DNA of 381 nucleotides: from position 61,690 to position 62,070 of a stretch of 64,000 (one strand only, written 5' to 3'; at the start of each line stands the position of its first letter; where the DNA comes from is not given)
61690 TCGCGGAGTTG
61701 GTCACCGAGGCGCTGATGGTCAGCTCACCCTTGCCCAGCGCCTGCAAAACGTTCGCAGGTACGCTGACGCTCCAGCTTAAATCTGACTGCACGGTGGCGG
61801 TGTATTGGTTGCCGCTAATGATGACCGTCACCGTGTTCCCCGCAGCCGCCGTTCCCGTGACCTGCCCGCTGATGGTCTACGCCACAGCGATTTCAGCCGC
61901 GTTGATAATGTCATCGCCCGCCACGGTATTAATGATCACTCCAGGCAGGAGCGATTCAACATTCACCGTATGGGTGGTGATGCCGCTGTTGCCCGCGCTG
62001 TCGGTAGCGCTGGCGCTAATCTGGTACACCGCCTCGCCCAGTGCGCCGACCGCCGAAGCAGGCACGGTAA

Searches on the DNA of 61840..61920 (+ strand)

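Call 51: search_dna_similar(query=window:61840-61920:+, collection=ecoli_genomes, mode=near, max_rows=6)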
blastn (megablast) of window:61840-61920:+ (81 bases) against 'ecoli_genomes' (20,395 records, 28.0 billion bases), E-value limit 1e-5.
Records with a match: 51; places in all: 51; records where one place covers at least 80% of the query: 51.
Genomes with a match: 51 of 5426; with a place that covers at least 80% of the query: 51. Places per genome that has any: lowest 1, median 1, highest 1. On chromosomes: 51 places; on plasmids: 0.
Best place of each record, by identity: 95-99% 49; 90-95% 2.
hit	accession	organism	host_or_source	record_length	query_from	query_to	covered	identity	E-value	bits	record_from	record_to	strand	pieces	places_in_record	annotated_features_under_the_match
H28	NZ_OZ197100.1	Escherichia coli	environment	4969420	1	81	100%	98.8%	3e-32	145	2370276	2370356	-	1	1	siiEA: BapA-related adhesin SiiEA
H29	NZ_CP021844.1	Escherichia coli strain EC1515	Homo sapiens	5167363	1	81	100%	97.5%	1e-30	139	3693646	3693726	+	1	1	siiEA: BapA-related adhesin SiiEA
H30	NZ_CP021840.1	Escherichia coli strain EC974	Homo sapiens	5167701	1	81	100%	97.5%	1e-30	139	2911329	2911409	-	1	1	siiEA: BapA-related adhesin SiiEA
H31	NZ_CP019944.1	Escherichia coli strain DSM 103246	chicken carcass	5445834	1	81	100%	97.5%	1e-30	139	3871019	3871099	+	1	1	siiEA: BapA-related adhesin SiiEA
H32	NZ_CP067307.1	Escherichia coli strain ABW_A19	waste water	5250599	1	81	100%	97.5%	1e-30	139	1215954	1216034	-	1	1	siiEA: BapA-related adhesin SiiEA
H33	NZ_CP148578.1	Escherichia coli strain Z1322HEC0005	Homo sapiens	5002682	1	81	100%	97.5%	1e-30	139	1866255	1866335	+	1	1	siiEA: BapA-related adhesin SiiEA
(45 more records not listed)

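Call 52: get_annotated_region(hit=H28, flank=60)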
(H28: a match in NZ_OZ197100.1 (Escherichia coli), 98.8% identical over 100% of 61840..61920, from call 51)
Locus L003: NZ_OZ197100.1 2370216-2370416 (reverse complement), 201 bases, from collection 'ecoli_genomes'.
description: Escherichia coli isolate 23S01245-7 chromosome 1, complete sequence
organism: Escherichia coli (NCBI taxid 562)
replicon: chromosome; assembly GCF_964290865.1
host: -; source: environment; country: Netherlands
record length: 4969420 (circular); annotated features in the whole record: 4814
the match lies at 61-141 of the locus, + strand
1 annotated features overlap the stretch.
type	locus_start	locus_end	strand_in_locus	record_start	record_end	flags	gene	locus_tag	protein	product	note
CDS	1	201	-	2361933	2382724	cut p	siiEA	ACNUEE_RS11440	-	BapA-related adhesin SiiEA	frameshifted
